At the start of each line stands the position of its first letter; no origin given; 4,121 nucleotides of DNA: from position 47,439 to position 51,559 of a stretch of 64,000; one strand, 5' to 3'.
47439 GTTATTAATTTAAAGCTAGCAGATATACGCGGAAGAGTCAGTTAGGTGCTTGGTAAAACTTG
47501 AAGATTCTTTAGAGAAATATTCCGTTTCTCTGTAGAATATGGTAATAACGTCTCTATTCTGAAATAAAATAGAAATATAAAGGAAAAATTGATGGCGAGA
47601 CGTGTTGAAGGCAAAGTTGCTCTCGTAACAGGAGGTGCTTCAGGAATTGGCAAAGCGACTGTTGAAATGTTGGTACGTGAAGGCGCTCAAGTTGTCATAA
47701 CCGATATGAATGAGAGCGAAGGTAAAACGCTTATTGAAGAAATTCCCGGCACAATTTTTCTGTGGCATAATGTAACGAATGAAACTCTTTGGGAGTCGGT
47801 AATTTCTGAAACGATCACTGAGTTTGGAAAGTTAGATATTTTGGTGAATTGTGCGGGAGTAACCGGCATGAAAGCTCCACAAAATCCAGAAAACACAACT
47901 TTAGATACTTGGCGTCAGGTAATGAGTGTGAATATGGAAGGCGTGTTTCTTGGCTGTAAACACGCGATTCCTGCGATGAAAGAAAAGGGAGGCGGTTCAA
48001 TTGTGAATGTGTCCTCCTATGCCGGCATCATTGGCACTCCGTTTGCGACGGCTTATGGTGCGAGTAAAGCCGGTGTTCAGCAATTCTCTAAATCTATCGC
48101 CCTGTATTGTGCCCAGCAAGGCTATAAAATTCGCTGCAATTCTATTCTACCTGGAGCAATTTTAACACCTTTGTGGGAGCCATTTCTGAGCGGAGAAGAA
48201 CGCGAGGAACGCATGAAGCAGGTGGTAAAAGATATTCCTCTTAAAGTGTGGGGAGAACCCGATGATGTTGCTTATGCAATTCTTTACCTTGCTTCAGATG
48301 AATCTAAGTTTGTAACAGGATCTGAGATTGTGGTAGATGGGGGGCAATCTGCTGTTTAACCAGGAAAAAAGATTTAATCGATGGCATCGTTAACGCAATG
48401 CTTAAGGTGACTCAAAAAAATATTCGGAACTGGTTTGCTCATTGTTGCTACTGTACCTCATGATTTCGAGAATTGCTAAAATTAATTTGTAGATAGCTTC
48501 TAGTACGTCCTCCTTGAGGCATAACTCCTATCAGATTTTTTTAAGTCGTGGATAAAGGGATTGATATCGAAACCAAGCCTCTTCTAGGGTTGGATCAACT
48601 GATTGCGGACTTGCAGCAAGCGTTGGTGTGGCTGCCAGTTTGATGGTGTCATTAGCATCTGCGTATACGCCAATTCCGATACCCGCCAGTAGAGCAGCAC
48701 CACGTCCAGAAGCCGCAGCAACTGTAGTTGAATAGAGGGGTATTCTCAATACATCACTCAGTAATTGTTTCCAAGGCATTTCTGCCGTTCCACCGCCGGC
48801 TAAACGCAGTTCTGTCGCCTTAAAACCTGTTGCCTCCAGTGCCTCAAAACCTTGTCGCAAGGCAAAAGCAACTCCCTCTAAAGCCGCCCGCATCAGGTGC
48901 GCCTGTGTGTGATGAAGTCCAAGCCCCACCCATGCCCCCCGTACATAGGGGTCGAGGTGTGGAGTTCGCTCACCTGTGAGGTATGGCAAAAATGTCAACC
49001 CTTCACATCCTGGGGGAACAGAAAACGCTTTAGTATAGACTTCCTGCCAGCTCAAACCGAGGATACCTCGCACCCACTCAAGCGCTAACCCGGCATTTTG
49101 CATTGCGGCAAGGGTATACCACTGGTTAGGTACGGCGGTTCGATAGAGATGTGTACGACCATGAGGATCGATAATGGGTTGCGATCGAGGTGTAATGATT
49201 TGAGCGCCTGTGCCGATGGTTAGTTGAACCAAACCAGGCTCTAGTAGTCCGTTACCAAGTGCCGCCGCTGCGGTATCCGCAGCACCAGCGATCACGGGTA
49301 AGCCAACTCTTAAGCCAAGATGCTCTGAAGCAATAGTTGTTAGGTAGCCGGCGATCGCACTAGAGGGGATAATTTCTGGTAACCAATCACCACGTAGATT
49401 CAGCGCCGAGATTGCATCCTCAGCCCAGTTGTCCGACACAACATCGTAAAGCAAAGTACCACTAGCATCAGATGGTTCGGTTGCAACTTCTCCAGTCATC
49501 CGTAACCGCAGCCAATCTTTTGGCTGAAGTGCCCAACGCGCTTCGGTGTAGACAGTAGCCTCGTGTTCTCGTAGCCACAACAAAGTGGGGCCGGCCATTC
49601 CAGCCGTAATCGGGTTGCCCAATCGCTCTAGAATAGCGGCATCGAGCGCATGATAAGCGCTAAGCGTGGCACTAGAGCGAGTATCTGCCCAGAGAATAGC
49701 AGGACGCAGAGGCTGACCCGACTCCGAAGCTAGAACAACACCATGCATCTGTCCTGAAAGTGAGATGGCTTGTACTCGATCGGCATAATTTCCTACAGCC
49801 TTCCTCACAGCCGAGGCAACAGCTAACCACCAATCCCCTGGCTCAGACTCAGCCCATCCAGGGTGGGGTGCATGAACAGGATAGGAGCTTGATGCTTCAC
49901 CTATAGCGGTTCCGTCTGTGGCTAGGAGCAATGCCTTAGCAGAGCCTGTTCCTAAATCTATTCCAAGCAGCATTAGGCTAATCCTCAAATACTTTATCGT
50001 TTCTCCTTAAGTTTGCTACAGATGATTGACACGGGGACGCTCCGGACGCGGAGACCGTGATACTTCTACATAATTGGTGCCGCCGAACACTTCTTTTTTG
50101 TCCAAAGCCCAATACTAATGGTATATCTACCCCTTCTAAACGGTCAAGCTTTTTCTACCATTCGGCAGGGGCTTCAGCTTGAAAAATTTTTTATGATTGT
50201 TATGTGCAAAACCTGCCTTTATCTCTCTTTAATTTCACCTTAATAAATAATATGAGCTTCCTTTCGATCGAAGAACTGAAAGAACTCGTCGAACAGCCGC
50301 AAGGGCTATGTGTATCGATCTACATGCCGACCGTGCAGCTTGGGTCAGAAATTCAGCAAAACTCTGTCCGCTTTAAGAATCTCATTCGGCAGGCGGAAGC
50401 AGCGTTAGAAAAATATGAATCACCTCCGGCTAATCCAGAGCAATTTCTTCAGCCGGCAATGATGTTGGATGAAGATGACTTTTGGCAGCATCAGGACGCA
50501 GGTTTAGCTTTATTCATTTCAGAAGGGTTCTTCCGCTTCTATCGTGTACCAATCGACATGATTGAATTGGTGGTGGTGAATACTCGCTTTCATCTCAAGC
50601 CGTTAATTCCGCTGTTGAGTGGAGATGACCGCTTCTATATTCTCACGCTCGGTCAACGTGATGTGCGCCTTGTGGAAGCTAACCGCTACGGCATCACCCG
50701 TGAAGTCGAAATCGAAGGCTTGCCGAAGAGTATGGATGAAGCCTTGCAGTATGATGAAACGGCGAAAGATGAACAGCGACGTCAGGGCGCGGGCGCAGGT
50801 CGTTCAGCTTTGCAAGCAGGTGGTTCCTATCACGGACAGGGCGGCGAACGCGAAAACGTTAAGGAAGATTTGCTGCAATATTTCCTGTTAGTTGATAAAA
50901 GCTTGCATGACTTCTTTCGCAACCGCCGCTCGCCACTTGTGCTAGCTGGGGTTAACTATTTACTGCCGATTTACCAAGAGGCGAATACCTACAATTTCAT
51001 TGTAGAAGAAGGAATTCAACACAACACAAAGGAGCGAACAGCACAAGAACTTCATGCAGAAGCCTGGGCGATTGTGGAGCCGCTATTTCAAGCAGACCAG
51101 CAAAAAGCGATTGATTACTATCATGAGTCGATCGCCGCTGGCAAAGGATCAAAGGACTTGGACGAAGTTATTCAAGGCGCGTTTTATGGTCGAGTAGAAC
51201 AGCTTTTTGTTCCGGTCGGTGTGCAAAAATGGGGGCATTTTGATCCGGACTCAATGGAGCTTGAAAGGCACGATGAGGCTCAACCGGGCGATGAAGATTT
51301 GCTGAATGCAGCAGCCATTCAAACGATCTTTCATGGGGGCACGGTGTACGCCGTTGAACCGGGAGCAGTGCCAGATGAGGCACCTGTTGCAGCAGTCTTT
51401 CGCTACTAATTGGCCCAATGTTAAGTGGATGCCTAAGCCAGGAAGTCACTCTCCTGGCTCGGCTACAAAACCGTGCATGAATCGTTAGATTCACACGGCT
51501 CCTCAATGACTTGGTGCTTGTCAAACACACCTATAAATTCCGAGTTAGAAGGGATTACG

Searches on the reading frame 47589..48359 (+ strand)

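Call 87: search_protein_families(library=pfam, proteins=[window:47589-48359:+], max_evalue=0.00001)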
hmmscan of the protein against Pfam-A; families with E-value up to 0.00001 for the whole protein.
window:47589-48359:+ (256 aa): 4 families
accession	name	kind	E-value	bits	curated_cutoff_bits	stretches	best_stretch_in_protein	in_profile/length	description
PF13561.12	adh_short_C2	-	1.9e-63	214.6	27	1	17-253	3-235/236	Enoyl-(Acyl carrier protein) reductase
PF00106.31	adh_short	-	5.4e-53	179.8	26.6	1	9-199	1-190/195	short chain dehydrogenase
PF08659.16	KR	-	4.5e-10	40.2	22.6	1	11-166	3-159/180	KR domain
PF01370.27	Epimerase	-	2e-06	27.9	20.9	1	11-106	1-89/240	NAD dependent epimerase/dehydratase family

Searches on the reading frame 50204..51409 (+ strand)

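Call 87: search_protein_families(library=pfam, proteins=[window:50204-51409:+], max_evalue=0.00001)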
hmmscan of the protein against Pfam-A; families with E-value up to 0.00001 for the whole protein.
window:50204-51409:+ (401 aa): 5 families
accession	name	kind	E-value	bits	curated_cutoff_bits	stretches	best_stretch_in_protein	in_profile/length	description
PF18845.6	baeRF_family3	-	1.3e-42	146.4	31.5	1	143-330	1-168/168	Bacterial archaeo-eukaryotic release factor family 3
PF18849.6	baeRF_family7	-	8.3e-41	140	27.2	1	144-293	1-144/144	Bacterial archaeo-eukaryotic release factor family 7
PF18848.6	baeRF_family6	-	4.4e-34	118.4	27.5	1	143-292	2-148/149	Bacterial archaeo-eukaryotic release factor family 6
PF18851.6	baeRF_family8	-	7.1e-18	65.3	27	1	143-296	3-138/141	Bacterial archaeo-eukaryotic release factor family 8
PF18855.6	baeRF_family11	-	1.8e-17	64.4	27.2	1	145-292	5-134/139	Bacterial archaeo-eukaryotic release factor family 11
